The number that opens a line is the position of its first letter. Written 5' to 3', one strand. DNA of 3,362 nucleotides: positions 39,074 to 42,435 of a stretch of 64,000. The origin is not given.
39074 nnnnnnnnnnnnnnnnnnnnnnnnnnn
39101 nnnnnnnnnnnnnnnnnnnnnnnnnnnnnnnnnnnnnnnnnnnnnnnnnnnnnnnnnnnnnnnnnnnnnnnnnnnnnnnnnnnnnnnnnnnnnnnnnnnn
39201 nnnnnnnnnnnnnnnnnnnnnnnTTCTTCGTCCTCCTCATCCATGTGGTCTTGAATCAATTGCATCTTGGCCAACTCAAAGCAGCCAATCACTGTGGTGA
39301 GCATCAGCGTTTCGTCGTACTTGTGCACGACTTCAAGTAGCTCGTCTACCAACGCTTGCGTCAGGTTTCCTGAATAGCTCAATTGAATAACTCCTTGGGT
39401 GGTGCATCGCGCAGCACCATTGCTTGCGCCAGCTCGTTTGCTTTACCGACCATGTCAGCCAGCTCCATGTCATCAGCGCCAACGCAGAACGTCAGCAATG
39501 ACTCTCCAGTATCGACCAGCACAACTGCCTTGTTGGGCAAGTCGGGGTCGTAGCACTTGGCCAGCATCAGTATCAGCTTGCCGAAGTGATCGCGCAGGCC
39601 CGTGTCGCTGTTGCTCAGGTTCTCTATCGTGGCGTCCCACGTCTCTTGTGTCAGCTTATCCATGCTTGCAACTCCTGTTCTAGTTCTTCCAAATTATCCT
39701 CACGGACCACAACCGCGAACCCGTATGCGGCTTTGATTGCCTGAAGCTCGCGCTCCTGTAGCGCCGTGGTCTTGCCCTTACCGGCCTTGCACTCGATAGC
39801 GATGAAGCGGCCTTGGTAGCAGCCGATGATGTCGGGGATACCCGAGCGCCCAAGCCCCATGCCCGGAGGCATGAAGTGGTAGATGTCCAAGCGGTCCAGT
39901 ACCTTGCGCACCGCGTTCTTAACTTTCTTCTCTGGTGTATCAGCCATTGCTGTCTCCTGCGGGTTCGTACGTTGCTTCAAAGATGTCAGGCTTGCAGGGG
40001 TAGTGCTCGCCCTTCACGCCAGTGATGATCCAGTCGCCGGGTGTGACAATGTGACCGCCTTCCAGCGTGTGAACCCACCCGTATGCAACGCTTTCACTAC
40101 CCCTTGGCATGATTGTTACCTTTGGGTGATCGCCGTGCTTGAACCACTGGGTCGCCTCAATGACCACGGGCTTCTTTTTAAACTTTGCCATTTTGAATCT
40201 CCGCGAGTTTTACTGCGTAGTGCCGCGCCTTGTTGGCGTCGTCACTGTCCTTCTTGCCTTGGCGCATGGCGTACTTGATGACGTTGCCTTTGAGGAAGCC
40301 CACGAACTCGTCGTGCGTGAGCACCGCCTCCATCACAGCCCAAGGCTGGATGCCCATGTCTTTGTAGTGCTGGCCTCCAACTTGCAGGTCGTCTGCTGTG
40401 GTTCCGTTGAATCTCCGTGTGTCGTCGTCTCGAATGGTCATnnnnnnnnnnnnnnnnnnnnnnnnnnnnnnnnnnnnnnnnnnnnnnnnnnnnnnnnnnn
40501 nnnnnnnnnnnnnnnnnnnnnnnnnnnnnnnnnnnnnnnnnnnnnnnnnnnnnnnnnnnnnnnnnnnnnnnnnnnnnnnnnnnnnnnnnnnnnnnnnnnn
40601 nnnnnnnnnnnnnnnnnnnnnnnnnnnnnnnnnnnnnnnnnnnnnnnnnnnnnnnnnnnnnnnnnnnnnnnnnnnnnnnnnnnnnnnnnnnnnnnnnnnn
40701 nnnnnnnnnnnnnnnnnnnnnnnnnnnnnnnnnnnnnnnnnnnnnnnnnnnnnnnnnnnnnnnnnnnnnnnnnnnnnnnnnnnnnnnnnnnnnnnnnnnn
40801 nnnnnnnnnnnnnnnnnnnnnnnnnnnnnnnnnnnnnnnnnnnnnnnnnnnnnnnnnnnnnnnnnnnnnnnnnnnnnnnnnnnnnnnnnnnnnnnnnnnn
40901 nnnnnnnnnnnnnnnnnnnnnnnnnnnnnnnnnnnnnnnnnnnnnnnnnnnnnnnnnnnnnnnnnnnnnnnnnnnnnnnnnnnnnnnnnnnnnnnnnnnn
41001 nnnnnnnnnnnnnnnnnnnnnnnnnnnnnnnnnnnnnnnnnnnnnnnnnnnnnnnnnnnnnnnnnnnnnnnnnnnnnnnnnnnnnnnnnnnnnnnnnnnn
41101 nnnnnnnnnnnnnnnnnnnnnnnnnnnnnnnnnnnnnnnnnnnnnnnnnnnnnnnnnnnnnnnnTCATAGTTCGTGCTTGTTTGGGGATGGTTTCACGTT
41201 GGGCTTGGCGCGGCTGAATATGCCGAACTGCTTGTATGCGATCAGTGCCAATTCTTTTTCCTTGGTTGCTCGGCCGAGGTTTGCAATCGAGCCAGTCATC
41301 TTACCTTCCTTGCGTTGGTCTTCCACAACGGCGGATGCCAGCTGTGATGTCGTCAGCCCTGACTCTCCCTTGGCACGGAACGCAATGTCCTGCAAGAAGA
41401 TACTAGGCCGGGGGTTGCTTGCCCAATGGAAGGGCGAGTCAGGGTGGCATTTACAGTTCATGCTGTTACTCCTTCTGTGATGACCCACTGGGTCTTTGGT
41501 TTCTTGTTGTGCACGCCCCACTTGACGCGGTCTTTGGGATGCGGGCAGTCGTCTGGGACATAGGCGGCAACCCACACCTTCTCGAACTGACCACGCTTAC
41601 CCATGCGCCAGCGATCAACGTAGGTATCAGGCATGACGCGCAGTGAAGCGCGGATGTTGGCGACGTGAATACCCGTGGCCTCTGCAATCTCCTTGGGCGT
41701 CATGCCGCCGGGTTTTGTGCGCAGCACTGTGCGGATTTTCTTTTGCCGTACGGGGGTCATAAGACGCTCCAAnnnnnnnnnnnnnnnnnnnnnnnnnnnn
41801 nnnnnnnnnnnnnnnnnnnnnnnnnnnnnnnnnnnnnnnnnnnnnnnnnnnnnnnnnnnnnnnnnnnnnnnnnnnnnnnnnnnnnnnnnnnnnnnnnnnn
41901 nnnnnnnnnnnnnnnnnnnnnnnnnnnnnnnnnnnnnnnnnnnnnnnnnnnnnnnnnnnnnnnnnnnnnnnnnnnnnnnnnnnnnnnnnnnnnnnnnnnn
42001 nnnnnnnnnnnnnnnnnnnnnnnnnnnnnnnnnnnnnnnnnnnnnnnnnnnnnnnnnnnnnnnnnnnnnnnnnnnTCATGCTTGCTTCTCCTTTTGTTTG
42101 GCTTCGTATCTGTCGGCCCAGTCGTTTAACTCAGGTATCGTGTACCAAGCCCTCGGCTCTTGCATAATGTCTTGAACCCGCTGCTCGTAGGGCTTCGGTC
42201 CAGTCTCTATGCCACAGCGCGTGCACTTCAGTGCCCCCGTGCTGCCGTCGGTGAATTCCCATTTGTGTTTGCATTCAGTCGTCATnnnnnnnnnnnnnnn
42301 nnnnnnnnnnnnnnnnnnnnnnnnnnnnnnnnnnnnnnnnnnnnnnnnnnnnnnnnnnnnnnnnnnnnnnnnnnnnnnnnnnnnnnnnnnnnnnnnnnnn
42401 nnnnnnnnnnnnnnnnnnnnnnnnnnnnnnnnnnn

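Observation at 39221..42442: Duplicated small acidic helical proteins, one translationally coupled to the DNA polymerase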

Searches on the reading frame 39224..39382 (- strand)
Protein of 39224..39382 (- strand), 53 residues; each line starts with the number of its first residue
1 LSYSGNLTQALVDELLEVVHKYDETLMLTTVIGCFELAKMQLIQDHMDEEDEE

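Call 5: search_protein_families(library=phrogs, proteins=[window:39224-39382:-], max_evalue=0.01)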
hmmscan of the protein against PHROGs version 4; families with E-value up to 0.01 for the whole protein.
seq(53 aa): 1 family
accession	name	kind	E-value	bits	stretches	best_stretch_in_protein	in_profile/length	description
phrog_3546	-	unknown function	2.5e-05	25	1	7-45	15-53/59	-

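Call 7: search_protein_families(library=pfam, proteins=[window:39224-39382:-], max_evalue=0.1)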
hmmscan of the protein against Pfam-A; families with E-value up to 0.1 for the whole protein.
seq(53 aa): 0 families

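Call 40: find_homologous_proteins(query=window:39224-39382:-, max_evalue=0.001)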
Query seq(53 aa) (53 aa): 89 proteins with E <= 0.001 among 89 candidates.
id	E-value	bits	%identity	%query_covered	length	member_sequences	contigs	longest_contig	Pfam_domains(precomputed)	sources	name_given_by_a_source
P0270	6.9e-24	99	91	100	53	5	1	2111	-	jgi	jgi:hypothetical protein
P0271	1.0e-21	93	85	100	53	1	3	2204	-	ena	-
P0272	2.1e-21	92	83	100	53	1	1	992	-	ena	-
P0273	4.9e-21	90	83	100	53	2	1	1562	-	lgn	-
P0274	8.4e-21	90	79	100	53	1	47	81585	-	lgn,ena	-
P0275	9.3e-21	90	81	100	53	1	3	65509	-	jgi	jgi:hypothetical protein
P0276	1.2e-20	89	81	100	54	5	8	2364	-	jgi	jgi:hypothetical protein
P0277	1.3e-20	89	81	100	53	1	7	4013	-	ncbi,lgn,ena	-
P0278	1.6e-20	89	77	100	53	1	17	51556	-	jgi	jgi:hypothetical protein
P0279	2.1e-20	88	79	100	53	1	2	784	-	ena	-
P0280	2.5e-20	88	79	100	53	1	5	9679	-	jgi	jgi:hypothetical protein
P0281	2.7e-20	88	81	100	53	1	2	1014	-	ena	-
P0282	3.2e-20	88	83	89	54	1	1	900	-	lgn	-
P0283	3.6e-20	88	81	89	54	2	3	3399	-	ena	-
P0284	4.0e-20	88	81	89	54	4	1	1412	-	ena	-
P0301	6.7e-16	75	67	96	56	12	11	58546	-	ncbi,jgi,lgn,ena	jgi:hypothetical protein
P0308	6.6e-15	71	67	96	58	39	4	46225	-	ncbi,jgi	jgi:hypothetical protein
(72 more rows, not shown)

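Call 42: find_encoding_contigs(protein=P0274, flank=4000, max_places=3)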
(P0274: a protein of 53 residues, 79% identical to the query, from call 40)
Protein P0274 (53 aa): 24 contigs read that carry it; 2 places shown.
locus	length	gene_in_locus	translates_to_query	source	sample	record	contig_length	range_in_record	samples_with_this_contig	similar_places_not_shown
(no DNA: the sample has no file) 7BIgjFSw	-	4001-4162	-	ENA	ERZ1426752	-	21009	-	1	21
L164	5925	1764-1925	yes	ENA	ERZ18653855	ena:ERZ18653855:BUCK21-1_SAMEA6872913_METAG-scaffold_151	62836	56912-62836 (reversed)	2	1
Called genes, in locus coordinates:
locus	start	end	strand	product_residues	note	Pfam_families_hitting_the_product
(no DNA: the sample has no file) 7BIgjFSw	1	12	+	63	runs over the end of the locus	-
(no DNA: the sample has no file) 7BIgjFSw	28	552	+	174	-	-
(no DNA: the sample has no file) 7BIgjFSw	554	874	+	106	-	PF18602:Rap1a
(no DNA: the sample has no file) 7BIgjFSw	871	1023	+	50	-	-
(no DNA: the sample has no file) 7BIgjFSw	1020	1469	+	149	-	-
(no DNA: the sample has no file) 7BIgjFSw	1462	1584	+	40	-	-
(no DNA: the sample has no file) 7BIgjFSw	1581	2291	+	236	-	-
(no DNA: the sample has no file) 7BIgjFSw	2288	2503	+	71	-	-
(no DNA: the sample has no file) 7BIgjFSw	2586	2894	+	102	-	-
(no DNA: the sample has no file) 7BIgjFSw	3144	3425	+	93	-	PF11753:DUF3310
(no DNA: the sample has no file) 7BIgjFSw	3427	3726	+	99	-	-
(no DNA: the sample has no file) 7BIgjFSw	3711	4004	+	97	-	-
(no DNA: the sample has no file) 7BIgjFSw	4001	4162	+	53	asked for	-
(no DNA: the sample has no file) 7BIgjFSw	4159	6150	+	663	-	PF00476:DNA_pol_A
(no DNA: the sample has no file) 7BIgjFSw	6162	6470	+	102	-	-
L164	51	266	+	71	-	-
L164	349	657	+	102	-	-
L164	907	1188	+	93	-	PF11753:DUF3310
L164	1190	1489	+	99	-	-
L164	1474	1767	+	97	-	-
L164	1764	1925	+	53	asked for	-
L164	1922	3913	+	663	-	PF00476:DNA_pol_A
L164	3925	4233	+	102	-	-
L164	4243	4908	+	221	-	PF12705:PDDEXK_1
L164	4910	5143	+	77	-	-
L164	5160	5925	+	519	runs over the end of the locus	PF00176:SNF2-rel_dom, PF00270:DEAD, PF04851:ResIII, PF00271:Helicase_C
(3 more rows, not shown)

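Call 43: find_encoding_contigs(protein=P0301, flank=4000, max_places=3)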
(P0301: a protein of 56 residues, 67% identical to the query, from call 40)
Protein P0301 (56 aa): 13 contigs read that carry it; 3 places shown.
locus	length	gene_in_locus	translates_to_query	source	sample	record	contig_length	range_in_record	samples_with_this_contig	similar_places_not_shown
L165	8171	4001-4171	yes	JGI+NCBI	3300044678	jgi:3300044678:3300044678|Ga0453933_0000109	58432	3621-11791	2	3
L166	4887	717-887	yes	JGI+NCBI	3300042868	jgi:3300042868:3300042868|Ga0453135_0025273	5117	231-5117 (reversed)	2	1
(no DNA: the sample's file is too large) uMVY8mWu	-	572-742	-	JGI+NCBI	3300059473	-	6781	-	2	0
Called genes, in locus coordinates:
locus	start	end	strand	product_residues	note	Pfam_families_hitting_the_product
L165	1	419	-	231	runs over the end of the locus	PF23872:DUF7227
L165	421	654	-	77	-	-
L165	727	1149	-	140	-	-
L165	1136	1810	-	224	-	-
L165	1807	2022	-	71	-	-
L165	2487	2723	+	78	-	-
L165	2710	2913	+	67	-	-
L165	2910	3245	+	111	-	-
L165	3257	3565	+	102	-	PF18602:Rap1a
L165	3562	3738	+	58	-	-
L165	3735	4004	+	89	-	-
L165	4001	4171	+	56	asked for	-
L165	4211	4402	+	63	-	-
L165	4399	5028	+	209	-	-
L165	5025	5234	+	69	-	-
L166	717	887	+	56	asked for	-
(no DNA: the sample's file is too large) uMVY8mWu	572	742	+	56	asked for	-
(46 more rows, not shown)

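Call 44: find_encoding_contigs(protein=P0308, flank=4000, max_places=3)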
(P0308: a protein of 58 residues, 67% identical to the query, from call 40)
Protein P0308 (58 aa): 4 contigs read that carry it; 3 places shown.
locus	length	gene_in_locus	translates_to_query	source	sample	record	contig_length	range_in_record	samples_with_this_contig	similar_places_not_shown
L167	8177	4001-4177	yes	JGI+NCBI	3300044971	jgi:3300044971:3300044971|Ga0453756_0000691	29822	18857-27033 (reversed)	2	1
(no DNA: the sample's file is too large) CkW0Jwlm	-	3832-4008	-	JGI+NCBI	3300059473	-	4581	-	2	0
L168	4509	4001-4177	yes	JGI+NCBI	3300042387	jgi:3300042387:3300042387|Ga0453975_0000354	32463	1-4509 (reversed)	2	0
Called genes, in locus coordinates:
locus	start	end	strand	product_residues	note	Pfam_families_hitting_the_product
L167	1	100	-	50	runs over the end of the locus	-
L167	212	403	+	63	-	-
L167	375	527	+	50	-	-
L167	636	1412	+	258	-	PF07120:DUF1376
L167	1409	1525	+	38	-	-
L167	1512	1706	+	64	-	-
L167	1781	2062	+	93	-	-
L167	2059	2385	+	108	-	PF18602:Rap1a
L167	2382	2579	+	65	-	-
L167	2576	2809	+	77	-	-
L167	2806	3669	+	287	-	-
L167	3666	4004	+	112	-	-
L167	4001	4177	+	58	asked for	-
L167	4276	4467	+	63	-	PF06945:DUF1289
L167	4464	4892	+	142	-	PF05866:RusA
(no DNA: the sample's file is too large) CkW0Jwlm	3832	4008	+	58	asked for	-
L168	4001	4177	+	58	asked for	-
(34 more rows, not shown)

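Call 45: search_protein_families(library=pfam, proteins=[P0301, P0308], max_evalue=1)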
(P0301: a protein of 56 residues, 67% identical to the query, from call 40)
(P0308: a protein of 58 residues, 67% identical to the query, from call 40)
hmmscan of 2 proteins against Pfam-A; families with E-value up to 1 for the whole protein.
P0301 (56 aa): 0 families

P0308 (58 aa): 0 families

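Call 46: search_protein_families(library=ncbifam, proteins=[window:39224-39382:-], max_evalue=1)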
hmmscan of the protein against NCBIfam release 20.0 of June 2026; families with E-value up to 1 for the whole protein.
seq(53 aa): 0 families

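Call 87: list_cluster_members(proteins=[window:39224-39382:-, P0270])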
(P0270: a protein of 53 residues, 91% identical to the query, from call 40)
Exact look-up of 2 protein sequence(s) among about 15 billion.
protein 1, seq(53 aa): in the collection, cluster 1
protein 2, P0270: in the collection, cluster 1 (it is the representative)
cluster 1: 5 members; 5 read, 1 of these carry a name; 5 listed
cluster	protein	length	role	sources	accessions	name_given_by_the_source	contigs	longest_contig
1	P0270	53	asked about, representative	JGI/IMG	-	hypothetical protein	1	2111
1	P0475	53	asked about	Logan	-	-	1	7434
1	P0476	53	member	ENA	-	-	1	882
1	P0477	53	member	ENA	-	-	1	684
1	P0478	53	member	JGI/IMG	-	-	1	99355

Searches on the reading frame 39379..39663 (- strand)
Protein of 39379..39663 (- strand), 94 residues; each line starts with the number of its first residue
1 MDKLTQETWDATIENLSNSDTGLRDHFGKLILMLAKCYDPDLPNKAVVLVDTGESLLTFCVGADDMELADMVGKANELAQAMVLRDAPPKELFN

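Call 5: search_protein_families(library=phrogs, proteins=[window:39379-39663:-], max_evalue=0.01)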
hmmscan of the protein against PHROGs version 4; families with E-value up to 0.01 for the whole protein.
window:39379-39663:- (94 aa): 0 families

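Call 7: search_protein_families(library=pfam, proteins=[window:39379-39663:-], max_evalue=0.1)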
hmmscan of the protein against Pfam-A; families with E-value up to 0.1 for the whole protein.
window:39379-39663:- (94 aa): 0 families

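Call 46: search_protein_families(library=ncbifam, proteins=[window:39379-39663:-], max_evalue=1)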
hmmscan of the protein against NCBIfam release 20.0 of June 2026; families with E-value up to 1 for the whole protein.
window:39379-39663:- (94 aa): 1 family
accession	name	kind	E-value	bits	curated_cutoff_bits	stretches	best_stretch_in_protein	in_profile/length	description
NF005879.0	PRK07827.1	equivalog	0.15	11.2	283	1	44-80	52-85/261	enoyl-CoA hydratase family protein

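Call 61: find_homologous_proteins(query=window:39382-39663:-, max_evalue=0.001)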
Query window:39382-39663:- (94 aa): 155 proteins with E <= 0.001 among 155 candidates; the best 120 are listed.
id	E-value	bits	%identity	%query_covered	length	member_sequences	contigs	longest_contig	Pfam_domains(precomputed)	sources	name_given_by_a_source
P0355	1.3e-55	203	100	100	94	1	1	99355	-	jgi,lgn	-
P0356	2.0e-51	190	93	100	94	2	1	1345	-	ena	-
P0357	8.8e-50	184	90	100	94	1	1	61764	-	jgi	jgi:hypothetical protein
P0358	9.1e-49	181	88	100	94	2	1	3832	-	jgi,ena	-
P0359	7.1e-48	178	84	100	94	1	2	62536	-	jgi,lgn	jgi:hypothetical protein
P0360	6.7e-47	175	86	100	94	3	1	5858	-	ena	-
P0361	1.4e-46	174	84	100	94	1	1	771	-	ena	-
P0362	1.5e-46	174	84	100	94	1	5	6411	-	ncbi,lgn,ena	-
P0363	1.7e-46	174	84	100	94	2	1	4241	-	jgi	jgi:hypothetical protein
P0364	1.9e-46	174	83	100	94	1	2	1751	-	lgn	-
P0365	2.8e-46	173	84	100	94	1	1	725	-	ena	-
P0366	6.6e-46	172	83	100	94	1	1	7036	-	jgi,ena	jgi:hypothetical protein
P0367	9.5e-46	171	83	100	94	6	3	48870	-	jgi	jgi:hypothetical protein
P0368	1.8e-45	171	81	100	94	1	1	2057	-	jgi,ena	jgi:hypothetical protein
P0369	2.4e-45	170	83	100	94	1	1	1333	-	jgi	jgi:hypothetical protein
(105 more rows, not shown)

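Call 68: predict_structure(alignment_id=A2)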
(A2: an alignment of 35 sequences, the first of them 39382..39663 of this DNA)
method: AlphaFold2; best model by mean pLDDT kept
length: 94 residues; sequences in the alignment: 35
mean_pLDDT: 66.7   pTM: 0.44
mean pLDDT of the five models: 66.7, 57.6, 53.0, 52.6, 50.1
residues with pLDDT >= 90: 0; 70-90: 49; 50-70: 35; < 50: 10
segments of 3 or more residues with pLDDT < 50: 1-4, 91-94
pLDDT, mean of each block of 10 residues (from residue 1): 56 56 67 74 77 69 75 75 59 47
secondary structure, 60 per line:
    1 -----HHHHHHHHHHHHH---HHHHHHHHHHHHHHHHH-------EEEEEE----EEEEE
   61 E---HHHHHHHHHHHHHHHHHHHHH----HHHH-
elements in order: H6-18 H22-38 E46-51 E56-61 H65-85 H90-93

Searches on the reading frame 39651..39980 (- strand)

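Call 5: search_protein_families(library=phrogs, proteins=[window:39651-39980:-], max_evalue=0.01)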
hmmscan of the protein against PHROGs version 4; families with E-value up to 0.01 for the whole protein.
window:39651-39980:- (109 aa): 5 families
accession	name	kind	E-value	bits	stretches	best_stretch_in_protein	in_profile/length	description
phrog_93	-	DNA, RNA and nucleotide metabolism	1.1e-17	64.9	1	4-106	341-440/613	endonuclease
phrog_824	-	unknown function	1.8e-05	25.8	1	45-109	111-176/265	-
phrog_5702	-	DNA, RNA and nucleotide metabolism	3.2e-05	24.9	1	46-93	5-54/70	Holliday junction resolvase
phrog_6591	-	DNA, RNA and nucleotide metabolism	0.0043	17.9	1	27-83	14-73/124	Holliday junction resolvase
phrog_2165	-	DNA, RNA and nucleotide metabolism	0.0079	17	0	17-69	4-53/141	DNA helicase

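Call 7: search_protein_families(library=pfam, proteins=[window:39651-39980:-], max_evalue=0.1)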
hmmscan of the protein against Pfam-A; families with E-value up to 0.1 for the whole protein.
window:39651-39980:- (109 aa): 3 families
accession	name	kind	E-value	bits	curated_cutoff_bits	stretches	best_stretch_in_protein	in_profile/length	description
PF01870.24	Hjc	-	0.00046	20.5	21.1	1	39-82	21-64/93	Archaeal holliday junction resolvase (hjc)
PF08774.17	VRR_NUC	-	0.0035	17.8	23.8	1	15-90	37-110/116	VRR-NUC domain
PF25199.1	nSTAND_NTPase5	-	0.0049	17.1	34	1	57-104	41-87/145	Novel STAND NTPase 5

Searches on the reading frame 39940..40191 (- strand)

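Call 27: search_protein_families(library=phrogs, proteins=[window:39940-40191:-], max_evalue=0.01)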
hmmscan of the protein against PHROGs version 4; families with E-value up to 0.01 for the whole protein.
window:39940-40191:- (83 aa): 7 families
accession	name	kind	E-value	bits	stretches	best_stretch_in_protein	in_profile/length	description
phrog_419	-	unknown function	8e-32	111.9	1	1-80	41-125/300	-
phrog_4502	-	unknown function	1.4e-20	75.1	1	1-77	1-85/190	-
phrog_1810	-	unknown function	3e-17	64.2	1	2-82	8-96/166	-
phrog_19511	-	unknown function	1e-06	29.8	1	2-81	2-91/155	-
phrog_36774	-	unknown function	0.00014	23.3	1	40-82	41-83/86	-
phrog_4159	-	other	0.00057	20.2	1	39-81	44-86/270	nucleotide pyrophosphohydrolase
phrog_33170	-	unknown function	0.0016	19.6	1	40-76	81-119/124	-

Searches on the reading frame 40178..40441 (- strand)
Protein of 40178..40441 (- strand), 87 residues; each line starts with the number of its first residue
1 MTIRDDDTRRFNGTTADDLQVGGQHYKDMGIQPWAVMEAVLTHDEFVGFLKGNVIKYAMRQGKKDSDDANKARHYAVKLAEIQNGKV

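Call 27: search_protein_families(library=phrogs, proteins=[window:40178-40441:-], max_evalue=0.01)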
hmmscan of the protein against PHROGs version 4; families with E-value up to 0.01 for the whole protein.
window:40178-40441:- (87 aa): 22 families
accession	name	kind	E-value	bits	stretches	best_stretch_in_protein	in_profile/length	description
phrog_236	-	other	1.9e-19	71.6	1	6-81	227-303/431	nucleotide kinase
phrog_4943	-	unknown function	1.6e-13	52.5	1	15-81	86-157/166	-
phrog_1689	-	other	5.5e-12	47.1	1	15-81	162-232/243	nucleotide kinase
phrog_5839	-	unknown function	7.8e-12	46.3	1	17-84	4-68/128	-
phrog_4472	-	other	1.1e-11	45.5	1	23-81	17-75/100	nucleotide kinase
phrog_10602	-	other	5.4e-11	43.8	1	18-81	97-161/168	nucleotide kinase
phrog_23238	-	unknown function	3e-09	37.9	1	22-83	130-193/196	-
phrog_1225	-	unknown function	1.5e-08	36.2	1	24-84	13-78/178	-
phrog_2585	-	other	2.4e-08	35.6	1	24-76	102-160/175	nucleotide kinase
phrog_4897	-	other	7.3e-08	33.8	1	24-77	119-174/186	kinase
phrog_32578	-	unknown function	2e-07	32.1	1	15-82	17-80/221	-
phrog_10946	-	unknown function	9.2e-07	30.3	1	14-75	2-58/133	-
phrog_26623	-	unknown function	4e-06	27.7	1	23-68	8-53/133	-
phrog_11324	-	other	3.4e-05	25.4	1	47-79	33-67/139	nucleotide kinase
phrog_480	-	unknown function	0.00015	22.9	1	23-82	23-83/95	-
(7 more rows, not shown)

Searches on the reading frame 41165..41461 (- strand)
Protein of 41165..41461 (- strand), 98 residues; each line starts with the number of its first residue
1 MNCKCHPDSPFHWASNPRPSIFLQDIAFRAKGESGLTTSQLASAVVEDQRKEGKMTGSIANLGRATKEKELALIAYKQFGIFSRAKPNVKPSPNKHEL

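Call 58: search_protein_families(library=pfam, proteins=[window:41165-41461:-], max_evalue=0.01)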
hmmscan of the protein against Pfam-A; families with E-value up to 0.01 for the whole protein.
window:41165-41461:- (98 aa): 0 families

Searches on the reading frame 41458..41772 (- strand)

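Call 27: search_protein_families(library=phrogs, proteins=[window:41458-41772:-], max_evalue=0.01)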
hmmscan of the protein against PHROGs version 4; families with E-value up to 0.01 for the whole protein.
window:41458-41772:- (104 aa): 1 family
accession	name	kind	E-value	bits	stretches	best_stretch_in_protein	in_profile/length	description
phrog_3288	-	transcription regulation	0.002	18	1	3-49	352-396/531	transcriptional regulator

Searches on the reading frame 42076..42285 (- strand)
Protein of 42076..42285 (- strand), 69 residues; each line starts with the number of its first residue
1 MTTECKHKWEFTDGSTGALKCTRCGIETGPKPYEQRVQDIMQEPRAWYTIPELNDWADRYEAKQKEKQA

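Call 5: search_protein_families(library=phrogs, proteins=[window:42076-42285:-], max_evalue=0.01)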
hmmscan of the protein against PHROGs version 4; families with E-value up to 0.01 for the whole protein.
window:42076-42285:- (69 aa): 3 families
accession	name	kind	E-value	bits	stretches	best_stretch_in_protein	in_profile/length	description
phrog_6094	-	unknown function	0.00088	20.1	1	2-41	82-122/142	-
phrog_31993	-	unknown function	0.0026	18.6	1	4-28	7-31/137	-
phrog_7696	-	unknown function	0.0048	17.7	1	3-25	27-52/78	-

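Call 7: search_protein_families(library=pfam, proteins=[window:42076-42285:-], max_evalue=0.1)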
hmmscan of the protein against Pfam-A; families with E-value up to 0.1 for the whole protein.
window:42076-42285:- (69 aa): 1 family
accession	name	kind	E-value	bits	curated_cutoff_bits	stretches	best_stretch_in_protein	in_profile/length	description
PF07874.16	DUF1660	-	0.012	16.6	21.4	1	6-39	9-43/63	Prophage protein (DUF1660)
